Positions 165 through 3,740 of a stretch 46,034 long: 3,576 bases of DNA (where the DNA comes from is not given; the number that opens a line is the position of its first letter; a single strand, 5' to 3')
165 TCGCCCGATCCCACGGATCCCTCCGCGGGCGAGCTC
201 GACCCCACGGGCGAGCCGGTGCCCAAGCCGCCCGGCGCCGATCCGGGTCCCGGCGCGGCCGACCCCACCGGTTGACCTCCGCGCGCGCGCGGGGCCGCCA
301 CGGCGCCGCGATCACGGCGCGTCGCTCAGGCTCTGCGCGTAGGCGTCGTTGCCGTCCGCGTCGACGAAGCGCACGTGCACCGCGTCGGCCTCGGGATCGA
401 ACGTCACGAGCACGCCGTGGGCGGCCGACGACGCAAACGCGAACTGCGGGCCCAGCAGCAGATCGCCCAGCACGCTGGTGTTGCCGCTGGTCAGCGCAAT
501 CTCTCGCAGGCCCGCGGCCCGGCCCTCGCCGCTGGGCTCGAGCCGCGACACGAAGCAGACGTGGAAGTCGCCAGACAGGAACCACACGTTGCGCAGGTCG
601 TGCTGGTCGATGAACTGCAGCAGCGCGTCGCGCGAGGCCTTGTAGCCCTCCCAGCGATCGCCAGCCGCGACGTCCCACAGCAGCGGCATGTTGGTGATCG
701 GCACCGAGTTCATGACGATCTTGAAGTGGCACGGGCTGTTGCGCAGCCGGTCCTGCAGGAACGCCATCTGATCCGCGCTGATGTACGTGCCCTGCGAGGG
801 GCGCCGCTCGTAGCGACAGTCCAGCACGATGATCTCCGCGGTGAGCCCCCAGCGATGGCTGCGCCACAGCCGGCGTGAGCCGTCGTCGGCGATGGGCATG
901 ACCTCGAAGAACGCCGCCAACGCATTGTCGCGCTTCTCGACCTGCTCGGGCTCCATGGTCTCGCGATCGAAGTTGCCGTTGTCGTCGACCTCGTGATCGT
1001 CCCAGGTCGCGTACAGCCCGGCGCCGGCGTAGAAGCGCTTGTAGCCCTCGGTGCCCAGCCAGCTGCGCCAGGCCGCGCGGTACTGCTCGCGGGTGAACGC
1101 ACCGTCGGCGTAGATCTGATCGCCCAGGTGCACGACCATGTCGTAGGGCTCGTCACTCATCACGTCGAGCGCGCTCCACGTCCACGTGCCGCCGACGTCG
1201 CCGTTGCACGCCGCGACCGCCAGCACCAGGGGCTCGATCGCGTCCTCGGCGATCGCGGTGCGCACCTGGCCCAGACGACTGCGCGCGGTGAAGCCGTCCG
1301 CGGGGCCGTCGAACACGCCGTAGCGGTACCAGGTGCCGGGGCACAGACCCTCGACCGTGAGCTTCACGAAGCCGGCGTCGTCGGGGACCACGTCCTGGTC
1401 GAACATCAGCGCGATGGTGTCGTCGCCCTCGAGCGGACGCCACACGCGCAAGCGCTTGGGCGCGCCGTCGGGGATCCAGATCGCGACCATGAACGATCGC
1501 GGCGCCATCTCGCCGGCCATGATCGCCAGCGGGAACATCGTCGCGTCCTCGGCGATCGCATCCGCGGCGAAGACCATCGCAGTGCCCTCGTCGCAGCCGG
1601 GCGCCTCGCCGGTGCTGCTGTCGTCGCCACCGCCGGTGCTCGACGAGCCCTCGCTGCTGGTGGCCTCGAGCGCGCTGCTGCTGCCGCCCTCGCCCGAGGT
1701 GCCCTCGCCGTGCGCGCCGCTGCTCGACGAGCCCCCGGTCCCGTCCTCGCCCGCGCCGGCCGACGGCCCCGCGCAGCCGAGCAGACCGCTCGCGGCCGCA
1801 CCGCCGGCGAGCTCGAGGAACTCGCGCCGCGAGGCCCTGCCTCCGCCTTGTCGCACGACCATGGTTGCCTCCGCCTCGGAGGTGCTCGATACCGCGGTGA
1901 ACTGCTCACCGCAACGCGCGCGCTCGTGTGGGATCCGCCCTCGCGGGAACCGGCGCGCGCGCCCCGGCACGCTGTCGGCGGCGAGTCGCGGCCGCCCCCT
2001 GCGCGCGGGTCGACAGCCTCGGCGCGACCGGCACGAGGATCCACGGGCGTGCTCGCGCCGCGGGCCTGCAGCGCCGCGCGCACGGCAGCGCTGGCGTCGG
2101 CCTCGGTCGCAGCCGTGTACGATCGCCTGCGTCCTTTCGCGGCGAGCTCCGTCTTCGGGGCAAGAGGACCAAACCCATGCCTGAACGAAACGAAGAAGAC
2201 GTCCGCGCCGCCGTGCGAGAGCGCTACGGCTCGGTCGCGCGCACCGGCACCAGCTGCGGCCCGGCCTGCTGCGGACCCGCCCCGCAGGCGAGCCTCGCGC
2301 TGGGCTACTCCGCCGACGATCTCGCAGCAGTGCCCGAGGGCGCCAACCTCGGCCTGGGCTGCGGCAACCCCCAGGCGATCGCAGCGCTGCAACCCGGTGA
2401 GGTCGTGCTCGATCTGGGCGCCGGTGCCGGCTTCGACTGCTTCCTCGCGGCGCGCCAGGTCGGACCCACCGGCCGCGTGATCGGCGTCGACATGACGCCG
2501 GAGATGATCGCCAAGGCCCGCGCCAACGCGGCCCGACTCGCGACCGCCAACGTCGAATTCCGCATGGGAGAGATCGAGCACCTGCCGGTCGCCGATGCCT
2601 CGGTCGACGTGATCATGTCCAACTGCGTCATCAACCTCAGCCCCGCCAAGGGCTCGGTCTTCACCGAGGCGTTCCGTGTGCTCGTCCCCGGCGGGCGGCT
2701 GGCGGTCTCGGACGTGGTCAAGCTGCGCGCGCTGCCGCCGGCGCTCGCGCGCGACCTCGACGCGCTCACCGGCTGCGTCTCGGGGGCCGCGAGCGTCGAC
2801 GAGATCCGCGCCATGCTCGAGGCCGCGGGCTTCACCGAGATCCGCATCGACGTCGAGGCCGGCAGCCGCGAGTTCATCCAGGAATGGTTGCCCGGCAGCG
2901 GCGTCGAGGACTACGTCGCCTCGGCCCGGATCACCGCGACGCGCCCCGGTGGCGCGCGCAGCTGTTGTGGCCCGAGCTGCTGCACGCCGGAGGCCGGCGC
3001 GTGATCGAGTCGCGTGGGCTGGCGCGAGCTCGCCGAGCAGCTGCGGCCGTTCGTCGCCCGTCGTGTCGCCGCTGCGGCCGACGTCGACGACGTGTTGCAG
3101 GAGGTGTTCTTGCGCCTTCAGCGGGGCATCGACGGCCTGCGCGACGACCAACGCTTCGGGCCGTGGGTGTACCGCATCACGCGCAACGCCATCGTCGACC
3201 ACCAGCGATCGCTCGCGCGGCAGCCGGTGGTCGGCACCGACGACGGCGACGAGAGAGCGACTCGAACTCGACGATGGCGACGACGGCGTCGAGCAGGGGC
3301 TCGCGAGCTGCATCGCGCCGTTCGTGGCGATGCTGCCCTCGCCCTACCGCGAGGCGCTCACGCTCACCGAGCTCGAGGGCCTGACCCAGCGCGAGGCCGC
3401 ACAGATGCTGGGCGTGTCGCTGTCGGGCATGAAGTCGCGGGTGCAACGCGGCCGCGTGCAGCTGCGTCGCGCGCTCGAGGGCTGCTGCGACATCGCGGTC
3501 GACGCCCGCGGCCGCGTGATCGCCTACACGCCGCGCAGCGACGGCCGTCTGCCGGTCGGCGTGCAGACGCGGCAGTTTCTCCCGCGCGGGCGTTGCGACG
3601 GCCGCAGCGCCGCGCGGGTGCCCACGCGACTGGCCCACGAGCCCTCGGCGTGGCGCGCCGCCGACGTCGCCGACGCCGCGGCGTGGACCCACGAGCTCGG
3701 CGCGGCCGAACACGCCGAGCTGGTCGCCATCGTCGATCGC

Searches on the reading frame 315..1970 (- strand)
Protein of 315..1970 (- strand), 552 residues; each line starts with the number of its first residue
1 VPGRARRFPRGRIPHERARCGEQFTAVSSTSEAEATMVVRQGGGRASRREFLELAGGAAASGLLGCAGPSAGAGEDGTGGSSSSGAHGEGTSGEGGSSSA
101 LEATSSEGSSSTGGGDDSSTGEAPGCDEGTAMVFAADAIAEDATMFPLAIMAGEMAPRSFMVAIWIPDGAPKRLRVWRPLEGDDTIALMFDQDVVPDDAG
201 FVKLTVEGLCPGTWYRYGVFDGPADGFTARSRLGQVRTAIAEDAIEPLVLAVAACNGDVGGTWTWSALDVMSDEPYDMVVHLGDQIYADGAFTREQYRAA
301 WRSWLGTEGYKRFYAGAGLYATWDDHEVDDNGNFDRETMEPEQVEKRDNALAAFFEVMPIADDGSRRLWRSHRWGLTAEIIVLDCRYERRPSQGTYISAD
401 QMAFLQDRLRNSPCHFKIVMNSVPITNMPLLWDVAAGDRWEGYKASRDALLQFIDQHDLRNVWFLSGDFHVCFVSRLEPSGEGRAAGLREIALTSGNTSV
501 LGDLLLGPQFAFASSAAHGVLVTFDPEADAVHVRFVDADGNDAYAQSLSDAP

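Call 54: search_protein_families(library=pfam, proteins=[window:315-1970:-], max_evalue=0.0001)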
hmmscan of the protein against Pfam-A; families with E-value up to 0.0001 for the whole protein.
window:315-1970:- (552 aa): 1 family
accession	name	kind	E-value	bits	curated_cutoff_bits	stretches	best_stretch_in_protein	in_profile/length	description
PF09423.15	PhoD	-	4.8e-39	134.9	27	1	250-500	1-295/343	PhoD-like phosphatase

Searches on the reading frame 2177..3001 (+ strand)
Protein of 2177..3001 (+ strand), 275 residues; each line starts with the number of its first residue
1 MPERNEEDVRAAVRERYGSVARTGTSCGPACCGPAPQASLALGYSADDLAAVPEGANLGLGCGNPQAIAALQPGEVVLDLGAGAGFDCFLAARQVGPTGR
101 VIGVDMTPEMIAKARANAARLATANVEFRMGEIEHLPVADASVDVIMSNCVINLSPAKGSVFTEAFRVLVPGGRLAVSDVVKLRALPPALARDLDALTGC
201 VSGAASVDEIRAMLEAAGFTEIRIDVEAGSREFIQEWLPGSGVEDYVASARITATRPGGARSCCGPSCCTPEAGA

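Call 20: search_protein_families(library=pfam, proteins=[window:2177-3001:+], max_evalue=0.01)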
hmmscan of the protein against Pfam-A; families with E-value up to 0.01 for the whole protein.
window:2177-3001:+ (275 aa): 15 families
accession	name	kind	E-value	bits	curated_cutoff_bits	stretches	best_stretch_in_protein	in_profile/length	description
PF13847.12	Methyltransf_31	-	1.1e-38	132.6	27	1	73-218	3-145/145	Methyltransferase domain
PF13649.12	Methyltransf_25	-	1e-21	77.8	27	1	77-173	1-97/97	Methyltransferase domain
PF08241.18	Methyltransf_11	-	1.2e-20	74.4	21.2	1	78-176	1-94/95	Methyltransferase domain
PF01209.24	Ubie_methyltran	-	1.9e-15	57.3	20.1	1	69-182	43-156/233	ubiE/COQ5 methyltransferase family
PF08242.18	Methyltransf_12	-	2.9e-11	44.4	30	1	78-175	1-98/98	Methyltransferase domain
PF01135.25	PCMT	-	3.3e-10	40.5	20.3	1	70-175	70-169/210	Protein-L-isoaspartate(D-aspartate) O-methyltransferase (PCMT)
PF13489.12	Methyltransf_23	-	9.6e-08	32.4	27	1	70-220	19-160/164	Methyltransferase domain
PF05175.20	MTS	-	7.7e-06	26.1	23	1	74-177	32-138/170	Methyltransferase small domain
PF06325.19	PrmA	-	1.1e-05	25.6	22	1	71-182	159-263/296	Ribosomal protein L11 methyltransferase (PrmA)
PF01728.25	FtsJ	-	0.00013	22.4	24.1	1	71-155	19-104/181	FtsJ-like methyltransferase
PF13679.12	Methyltransf_32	-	0.00013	22.3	27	1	73-138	25-94/143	Methyltransferase domain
PF01170.24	UPF0020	-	0.00044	20.4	22.3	1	98-149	76-128/197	RMKL-like, methyltransferase domain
PF20922.3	Anamorsin_N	-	0.00062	19.9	27.1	1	107-184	13-94/163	Anamorsin, N-terminal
PF05148.21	Methyltransf_8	-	0.00082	19.7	27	1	120-181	100-160/219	Hypothetical methyltransferase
PF24675.1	NpmA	-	0.0052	16.5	60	0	74-138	24-91/214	16S rRNA (adenine(1408)-N(1))-methyltransferase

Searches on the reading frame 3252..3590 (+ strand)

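Call 20: search_protein_families(library=pfam, proteins=[window:3252-3590:+], max_evalue=0.01)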
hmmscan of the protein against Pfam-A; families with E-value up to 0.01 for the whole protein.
window:3252-3590:+ (113 aa): 5 families
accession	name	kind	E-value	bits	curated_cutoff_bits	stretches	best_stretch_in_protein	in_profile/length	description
PF08281.18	Sigma70_r4_2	-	4e-14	52.4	25.7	1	25-71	8-54/54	Sigma-70, region 4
PF04545.22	Sigma70_r4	-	1.2e-06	28.3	24.1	1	32-72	9-49/50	Sigma-70, region 4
PF22233.2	PhyR_sigma-like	-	0.00016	21.8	27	1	32-59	8-35/50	Response regulator PhyR, sigma-like domain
PF07638.17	Sigma70_ECF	-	0.0043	17.4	21.1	1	17-75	126-183/185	ECF sigma factor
PF02001.22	DUF134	-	0.0057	17.6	27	1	34-75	41-82/98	Protein of unknown function DUF134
